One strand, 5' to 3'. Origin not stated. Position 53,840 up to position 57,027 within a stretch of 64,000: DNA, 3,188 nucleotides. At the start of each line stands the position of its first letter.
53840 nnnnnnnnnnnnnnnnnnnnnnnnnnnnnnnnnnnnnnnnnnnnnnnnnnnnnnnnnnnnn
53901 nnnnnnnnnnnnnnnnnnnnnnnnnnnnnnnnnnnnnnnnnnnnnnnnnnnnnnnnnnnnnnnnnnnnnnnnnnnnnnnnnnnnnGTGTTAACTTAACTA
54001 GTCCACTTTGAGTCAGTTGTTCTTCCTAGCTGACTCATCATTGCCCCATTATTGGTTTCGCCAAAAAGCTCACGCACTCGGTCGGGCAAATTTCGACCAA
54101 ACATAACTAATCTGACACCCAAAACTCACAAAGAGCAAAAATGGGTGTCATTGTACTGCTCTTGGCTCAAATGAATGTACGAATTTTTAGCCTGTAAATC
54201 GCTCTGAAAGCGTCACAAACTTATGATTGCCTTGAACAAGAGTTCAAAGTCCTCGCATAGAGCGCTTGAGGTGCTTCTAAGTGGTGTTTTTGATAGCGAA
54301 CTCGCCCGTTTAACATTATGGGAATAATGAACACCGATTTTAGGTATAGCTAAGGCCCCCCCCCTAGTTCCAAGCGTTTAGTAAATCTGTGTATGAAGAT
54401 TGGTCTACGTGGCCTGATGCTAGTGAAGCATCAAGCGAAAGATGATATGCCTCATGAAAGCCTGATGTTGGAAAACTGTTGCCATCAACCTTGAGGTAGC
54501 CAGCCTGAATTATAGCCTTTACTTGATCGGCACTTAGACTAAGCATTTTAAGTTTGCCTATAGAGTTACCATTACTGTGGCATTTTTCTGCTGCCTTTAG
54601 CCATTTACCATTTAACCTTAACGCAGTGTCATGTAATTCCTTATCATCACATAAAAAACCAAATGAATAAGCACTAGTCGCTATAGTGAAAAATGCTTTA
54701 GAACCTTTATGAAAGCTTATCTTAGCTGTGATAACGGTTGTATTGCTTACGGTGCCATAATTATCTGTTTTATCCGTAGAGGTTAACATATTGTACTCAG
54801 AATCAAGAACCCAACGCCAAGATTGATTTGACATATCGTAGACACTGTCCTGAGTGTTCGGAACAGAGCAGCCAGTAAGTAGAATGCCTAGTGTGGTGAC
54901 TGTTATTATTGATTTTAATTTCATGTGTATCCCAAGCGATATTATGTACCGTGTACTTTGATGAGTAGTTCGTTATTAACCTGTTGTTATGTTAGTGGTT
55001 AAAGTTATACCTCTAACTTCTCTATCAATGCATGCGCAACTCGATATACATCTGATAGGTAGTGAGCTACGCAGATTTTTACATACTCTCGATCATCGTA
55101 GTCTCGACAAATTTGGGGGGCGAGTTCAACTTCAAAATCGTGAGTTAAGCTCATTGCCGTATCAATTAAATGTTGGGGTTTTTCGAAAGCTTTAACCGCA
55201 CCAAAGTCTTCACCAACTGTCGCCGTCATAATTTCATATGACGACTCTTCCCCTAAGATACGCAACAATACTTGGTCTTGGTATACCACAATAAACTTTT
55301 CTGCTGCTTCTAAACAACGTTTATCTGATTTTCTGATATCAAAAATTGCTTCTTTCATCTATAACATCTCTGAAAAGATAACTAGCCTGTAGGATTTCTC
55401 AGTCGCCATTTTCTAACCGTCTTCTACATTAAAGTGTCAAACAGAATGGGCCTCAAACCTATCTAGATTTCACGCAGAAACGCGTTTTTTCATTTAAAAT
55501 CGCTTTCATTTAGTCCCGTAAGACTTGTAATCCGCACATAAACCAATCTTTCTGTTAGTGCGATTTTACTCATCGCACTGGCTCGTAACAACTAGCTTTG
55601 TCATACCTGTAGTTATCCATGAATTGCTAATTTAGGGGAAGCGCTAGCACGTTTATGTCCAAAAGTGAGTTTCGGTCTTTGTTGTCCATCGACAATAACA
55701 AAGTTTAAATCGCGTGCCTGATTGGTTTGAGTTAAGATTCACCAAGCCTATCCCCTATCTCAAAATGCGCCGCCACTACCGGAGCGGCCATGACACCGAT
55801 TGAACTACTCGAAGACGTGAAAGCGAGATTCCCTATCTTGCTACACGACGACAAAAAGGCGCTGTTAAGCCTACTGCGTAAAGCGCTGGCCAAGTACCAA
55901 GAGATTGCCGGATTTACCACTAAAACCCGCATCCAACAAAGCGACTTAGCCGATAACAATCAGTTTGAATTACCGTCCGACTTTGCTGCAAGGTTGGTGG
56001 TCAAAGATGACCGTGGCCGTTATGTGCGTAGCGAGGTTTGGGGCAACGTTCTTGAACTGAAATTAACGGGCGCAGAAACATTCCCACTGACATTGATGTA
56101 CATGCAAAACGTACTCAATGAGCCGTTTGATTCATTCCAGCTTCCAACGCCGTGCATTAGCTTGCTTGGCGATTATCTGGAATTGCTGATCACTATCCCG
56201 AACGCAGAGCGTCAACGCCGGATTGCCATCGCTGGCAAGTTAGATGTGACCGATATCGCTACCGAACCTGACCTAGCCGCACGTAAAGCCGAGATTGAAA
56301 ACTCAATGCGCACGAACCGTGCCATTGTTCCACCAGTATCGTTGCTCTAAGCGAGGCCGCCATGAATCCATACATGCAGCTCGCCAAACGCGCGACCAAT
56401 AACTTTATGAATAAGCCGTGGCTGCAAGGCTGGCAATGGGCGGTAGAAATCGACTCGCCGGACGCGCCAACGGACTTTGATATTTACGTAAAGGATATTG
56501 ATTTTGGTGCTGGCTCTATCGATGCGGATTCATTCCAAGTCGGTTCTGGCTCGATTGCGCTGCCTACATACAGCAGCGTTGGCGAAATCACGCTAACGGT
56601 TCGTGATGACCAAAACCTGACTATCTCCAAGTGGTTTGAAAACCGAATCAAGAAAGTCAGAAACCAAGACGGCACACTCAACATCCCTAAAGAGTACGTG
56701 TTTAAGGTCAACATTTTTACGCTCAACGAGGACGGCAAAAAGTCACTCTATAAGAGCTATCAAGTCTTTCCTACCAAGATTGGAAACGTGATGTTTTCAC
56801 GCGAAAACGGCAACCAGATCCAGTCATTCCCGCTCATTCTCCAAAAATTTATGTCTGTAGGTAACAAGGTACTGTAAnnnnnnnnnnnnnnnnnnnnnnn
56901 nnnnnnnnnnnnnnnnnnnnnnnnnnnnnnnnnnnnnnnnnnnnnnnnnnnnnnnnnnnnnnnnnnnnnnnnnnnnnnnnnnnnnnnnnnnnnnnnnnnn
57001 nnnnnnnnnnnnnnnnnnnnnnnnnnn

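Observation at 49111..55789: A ~6.5-kb accessory island sits inside the phage structural operon; it carries a Fic protein and an AT-rich insertion of ~3.2 kb bounded by 23-bp direct repeats.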

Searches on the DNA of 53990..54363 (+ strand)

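Call 25: search_dna_similar(query=window:53990-54363:+, collection=plasmids, mode=distant, max_rows=40)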
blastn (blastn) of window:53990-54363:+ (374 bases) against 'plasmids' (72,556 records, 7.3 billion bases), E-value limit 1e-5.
Records with a match: 33; places in all: 43; records where one place covers at least 80% of the query: 4.
Best place of each record, by identity: 95-99% 1; 90-95% 3; 80-90% 11; 60-80% 18.
By first word of the organism name: Vibrio 31; Salinivibrio 1; Aliivibrio 1.
By predicted mobility (MOB-suite, as given by PLSDB): non-mobilizable 23; conjugative 6; mobilizable 4.
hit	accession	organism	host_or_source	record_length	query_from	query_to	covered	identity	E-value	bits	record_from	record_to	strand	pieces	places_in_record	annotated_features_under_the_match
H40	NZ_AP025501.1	Vibrio lentus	-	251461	44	352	83%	75.8%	5e-56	224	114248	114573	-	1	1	none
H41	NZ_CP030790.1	Vibrio campbellii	culture,open ocean water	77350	51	352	81%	73.2%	2e-35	157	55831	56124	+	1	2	none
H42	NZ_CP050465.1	Vibrio campbellii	single cell,seawater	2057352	53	358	82%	71.8%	1e-37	163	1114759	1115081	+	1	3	none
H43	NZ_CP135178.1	Vibrio cyclitrophicus ZF270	filtered seawater (large, >=63 ...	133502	53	352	80%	71.1%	7e-29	134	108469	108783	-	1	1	none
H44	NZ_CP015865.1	Vibrio campbellii CAIM 519 = NBRC 15631 = ATCC 25920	cell culture,Ocean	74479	51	340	78%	72.8%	2e-30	141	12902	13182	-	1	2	none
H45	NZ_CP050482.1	Vibrio campbellii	single cell,seawater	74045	51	340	78%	72.8%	2e-30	141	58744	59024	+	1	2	none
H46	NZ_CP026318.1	Vibrio campbellii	culture,Bay of Bengal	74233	53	346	79%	71.3%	3e-33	149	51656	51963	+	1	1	none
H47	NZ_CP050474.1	Vibrio campbellii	single cell,seawater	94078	51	340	78%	71.2%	2e-30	141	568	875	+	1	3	none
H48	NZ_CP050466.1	Vibrio campbellii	single cell,seawater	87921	51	340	78%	71.2%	2e-30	141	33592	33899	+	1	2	none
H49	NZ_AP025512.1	Vibrio tasmaniensis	-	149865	55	346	78%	70.4%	6e-30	139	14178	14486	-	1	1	none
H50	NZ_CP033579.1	Vibrio mediterranei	Pyropia yezoensis conchocelis,seawater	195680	53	346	79%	68.5%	1e-20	107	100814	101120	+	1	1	none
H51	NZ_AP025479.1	Vibrio crassostreae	-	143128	51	316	71%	72.0%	3e-33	150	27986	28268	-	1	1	none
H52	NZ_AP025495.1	Vibrio gigantis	-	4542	202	358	42%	74.1%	6e-23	114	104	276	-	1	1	none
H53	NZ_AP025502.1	Vibrio lentus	-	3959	199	352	41%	70.2%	4e-13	82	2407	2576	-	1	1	none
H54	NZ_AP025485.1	Vibrio echinoideorum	-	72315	203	352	40%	71.7%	4e-13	82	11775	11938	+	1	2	none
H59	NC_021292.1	Vibrio parahaemolyticus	-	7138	286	367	22%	85.4%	6e-17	95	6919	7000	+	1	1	none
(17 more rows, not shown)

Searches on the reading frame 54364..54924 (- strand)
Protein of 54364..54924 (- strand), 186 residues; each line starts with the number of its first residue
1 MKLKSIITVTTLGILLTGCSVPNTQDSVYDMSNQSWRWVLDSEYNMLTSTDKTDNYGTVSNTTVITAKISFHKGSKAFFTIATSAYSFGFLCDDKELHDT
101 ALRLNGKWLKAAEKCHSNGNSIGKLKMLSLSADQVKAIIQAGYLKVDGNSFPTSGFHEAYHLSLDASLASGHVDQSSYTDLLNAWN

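Call 6: search_protein_families(library=pfam, proteins=[window:54364-54924:-], max_evalue=0.1)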
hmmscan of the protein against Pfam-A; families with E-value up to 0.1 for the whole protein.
window:54364-54924:- (186 aa): 2 families
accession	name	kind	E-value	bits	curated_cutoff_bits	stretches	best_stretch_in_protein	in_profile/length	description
PF09272.15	Hepsin-SRCR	-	0.023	15.8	26.6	1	27-89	15-79/110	Hepsin, SRCR domain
PF18158.6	AidB_N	-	0.056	13.9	22.9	1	93-172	14-91/156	Adaptive response protein AidB N-terminal domain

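Call 7: search_protein_families(library=phrogs, proteins=[window:54364-54924:-], max_evalue=0.1)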
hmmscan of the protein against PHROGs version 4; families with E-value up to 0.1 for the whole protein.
window:54364-54924:- (186 aa): 0 families

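Call 29: search_protein_families(library=padloc, proteins=[window:54364-54924:-], max_evalue=0.1)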
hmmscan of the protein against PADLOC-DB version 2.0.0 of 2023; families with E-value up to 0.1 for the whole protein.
window:54364-54924:- (186 aa): 0 families

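Call 30: search_protein_families(library=ncbifam, proteins=[window:54364-54924:-], max_evalue=0.1)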
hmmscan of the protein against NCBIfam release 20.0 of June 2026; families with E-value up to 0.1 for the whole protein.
window:54364-54924:- (186 aa): 1 family
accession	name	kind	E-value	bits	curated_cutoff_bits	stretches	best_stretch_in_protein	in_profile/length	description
NF007766.0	PRK10449.1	equivalog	0.094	12.4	168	0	4-43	2-40/140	heat shock protein HslJ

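Call 77: search_dna_similar(query=window:54364-54924:-, collection=plasmids, mode=protein, max_rows=15, max_evalue=0.001)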
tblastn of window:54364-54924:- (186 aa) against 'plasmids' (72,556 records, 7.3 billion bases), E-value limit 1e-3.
No match.

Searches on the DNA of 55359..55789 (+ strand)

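Call 26: search_dna_similar(query=window:55359-55789:+, collection=plasmids, mode=distant, max_rows=40)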
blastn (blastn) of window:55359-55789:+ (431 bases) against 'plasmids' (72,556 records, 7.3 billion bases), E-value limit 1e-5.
Records with a match: 38; places in all: 42; records where one place covers at least 80% of the query: 0.
Best place of each record, by identity: 90-95% 5; 80-90% 18; 60-80% 15.
By first word of the organism name: Vibrio 37; Photobacterium 1.
By predicted mobility (MOB-suite, as given by PLSDB): non-mobilizable 26; conjugative 9; mobilizable 3.
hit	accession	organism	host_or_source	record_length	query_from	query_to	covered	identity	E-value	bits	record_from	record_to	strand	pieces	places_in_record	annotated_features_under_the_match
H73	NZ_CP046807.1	Vibrio alginolyticus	-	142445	245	431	43%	86.6%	6e-56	225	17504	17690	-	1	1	none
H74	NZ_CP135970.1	Vibrio alginolyticus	Apostichopus japonicus,cell culture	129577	295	431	32%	94.9%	1e-52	214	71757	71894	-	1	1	none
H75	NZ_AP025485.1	Vibrio echinoideorum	-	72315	170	315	34%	78.8%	1e-25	124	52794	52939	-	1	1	none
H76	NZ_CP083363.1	Vibrio parahaemolyticus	Penaeus vannamei (Whiteleg shrimp)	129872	3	153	35%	75.5%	5e-19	103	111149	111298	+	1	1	hypothetical protein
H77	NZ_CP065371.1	Vibrio parahaemolyticus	Penaeus vannamei (Whiteleg shrimp)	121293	3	153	35%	75.5%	5e-19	103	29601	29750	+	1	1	hypothetical protein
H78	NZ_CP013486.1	Vibrio alginolyticus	seawater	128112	310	431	28%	92.6%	2e-42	180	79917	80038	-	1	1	none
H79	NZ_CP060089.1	Vibrio parahaemolyticus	Penaeus vannamei,whole ...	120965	20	155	32%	80.9%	3e-27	129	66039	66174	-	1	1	none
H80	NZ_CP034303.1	Vibrio parahaemolyticus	Penaeus vannamei,AHPND infected ...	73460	20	155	32%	80.9%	3e-27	129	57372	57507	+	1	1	none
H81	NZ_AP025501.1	Vibrio lentus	-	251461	178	307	30%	80.8%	5e-25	123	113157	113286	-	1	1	none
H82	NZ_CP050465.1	Vibrio campbellii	single cell,seawater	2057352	175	306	31%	78.8%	3e-22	113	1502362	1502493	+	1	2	none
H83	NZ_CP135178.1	Vibrio cyclitrophicus ZF270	filtered seawater (large, >=63 ...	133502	175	312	32%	74.6%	9e-16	92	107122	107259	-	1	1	none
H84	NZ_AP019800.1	Vibrio rotiferianus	-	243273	175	304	30%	78.5%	3e-21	109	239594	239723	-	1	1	none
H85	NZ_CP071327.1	Photobacterium ganghwense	cell culture,Seashore sediment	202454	165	291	29%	78.7%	1e-19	104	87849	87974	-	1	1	none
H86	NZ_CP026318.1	Vibrio campbellii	culture,Bay of Bengal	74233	176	305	30%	76.3%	3e-15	91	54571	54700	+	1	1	none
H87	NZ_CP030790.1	Vibrio campbellii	culture,open ocean water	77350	175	299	29%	74.4%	4e-13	82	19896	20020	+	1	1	none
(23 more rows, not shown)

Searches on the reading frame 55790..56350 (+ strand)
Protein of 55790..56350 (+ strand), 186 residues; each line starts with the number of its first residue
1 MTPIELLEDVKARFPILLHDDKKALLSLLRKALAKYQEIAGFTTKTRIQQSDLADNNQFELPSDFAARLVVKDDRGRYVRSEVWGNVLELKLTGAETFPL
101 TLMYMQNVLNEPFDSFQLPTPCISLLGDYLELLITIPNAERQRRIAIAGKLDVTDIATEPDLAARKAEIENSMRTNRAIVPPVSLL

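Call 6: search_protein_families(library=pfam, proteins=[window:55790-56350:+], max_evalue=0.1)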
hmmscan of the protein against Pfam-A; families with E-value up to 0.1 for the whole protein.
window:55790-56350:+ (186 aa): 1 family
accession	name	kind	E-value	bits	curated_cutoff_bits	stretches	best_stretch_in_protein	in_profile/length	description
PF10407.14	Cytokin_check_N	-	0.07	13.5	22.6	0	17-74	6-61/71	Cdc14 phosphatase binding protein N-terminus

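Call 7: search_protein_families(library=phrogs, proteins=[window:55790-56350:+], max_evalue=0.1)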
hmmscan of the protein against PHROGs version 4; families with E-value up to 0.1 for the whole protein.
window:55790-56350:+ (186 aa): 1 family
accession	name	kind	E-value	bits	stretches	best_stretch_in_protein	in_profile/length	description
phrog_1851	-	head and packaging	3.8e-70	236.3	1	1-186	1-183/183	PmgC-like head morphogenesis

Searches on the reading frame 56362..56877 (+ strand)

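Call 6: search_protein_families(library=pfam, proteins=[window:56362-56877:+], max_evalue=0.1)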
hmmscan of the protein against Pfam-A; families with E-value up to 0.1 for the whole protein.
window:56362-56877:+ (171 aa): 2 families
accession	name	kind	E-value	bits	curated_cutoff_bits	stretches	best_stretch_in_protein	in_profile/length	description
PF18027.6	Pepdidase_M14_N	-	0.00011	22.8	23.2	1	60-108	5-53/107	Cytosolic carboxypeptidase N-terminal domain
PF06841.18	Phage_T4_gp19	-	0.00035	20.9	28.2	1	63-154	37-122/134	T4-like virus tail tube protein gp19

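Call 7: search_protein_families(library=phrogs, proteins=[window:56362-56877:+], max_evalue=0.1)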
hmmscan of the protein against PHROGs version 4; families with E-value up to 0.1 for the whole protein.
window:56362-56877:+ (171 aa): 6 families
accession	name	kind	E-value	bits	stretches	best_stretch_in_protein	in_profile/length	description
phrog_1842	-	tail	6e-69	232.9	1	1-170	25-191/204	tail tube protein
phrog_24337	-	unknown function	8e-17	62.7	1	35-132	153-254/292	-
phrog_45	-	tail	4e-09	37.1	1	60-157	144-244/350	tail tube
phrog_7274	-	unknown function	8.6e-06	26.6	1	53-147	109-205/227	-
phrog_4542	-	tail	0.00017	22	1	21-134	26-148/214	tail tube protein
phrog_5388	-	lysis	0.038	14.8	1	108-134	2-28/60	Rz-like spanin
